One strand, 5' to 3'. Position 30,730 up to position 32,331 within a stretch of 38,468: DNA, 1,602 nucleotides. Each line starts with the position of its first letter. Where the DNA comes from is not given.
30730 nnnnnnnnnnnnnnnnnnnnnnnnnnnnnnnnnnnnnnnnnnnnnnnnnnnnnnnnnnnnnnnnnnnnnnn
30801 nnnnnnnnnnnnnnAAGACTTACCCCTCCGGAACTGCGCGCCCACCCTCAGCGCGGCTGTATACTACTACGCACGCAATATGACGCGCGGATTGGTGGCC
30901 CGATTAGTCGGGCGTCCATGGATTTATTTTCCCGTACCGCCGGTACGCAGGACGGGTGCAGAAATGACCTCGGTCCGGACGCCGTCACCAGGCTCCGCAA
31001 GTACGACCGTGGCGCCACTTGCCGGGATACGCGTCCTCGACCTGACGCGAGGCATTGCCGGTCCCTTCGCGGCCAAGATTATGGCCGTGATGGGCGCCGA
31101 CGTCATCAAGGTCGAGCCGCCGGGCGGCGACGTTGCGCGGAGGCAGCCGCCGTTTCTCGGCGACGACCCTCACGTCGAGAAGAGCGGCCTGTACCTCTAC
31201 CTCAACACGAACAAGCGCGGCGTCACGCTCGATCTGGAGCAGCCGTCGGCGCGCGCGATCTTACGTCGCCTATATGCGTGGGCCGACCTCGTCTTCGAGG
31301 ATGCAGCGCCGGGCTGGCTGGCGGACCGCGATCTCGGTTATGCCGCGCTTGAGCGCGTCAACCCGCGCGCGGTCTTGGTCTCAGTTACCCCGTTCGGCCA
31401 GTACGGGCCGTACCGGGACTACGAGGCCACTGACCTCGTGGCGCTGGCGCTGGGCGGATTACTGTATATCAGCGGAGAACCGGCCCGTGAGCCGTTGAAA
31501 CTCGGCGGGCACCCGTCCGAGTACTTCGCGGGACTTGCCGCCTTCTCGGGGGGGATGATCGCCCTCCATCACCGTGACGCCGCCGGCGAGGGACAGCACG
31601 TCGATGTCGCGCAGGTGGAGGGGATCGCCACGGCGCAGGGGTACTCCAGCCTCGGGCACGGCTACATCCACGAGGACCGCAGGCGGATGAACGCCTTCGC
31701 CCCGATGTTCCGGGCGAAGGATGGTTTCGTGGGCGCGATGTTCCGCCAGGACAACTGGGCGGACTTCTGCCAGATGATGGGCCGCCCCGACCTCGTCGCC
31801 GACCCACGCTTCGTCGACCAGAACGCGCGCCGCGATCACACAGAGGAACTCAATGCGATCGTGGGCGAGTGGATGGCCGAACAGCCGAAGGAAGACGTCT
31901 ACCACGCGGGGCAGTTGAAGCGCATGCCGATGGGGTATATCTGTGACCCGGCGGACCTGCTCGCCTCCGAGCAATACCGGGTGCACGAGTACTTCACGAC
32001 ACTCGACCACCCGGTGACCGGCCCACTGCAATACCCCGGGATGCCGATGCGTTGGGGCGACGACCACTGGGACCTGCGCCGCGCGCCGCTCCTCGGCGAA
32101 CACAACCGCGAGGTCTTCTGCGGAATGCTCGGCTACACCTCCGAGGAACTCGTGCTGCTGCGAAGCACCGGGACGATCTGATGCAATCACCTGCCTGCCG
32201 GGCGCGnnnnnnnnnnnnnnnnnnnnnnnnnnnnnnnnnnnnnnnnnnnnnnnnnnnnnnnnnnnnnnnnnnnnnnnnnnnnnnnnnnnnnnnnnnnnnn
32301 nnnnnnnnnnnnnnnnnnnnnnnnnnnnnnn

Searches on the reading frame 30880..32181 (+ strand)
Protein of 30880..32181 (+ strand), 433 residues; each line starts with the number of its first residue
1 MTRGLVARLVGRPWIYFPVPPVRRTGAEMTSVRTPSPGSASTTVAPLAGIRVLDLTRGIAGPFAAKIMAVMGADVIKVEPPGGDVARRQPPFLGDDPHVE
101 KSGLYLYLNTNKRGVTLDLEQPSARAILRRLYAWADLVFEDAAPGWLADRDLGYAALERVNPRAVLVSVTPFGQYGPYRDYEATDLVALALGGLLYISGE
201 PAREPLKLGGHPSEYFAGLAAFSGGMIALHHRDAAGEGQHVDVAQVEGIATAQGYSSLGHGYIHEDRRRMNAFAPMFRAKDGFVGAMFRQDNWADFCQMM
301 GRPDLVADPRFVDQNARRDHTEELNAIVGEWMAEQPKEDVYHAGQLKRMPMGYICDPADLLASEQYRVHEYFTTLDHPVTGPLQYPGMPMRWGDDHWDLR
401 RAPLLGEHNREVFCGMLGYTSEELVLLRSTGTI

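Call 70: search_protein_families(library=pfam, proteins=[window:30880-32181:+], max_evalue=0.001)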
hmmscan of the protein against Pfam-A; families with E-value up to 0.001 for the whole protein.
window:30880-32181:+ (433 aa): 1 family
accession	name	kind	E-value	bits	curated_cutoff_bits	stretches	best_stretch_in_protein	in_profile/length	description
PF02515.22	CoA_transf_3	-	5.7e-94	315.7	23.3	1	47-409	1-366/366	CoA-transferase family III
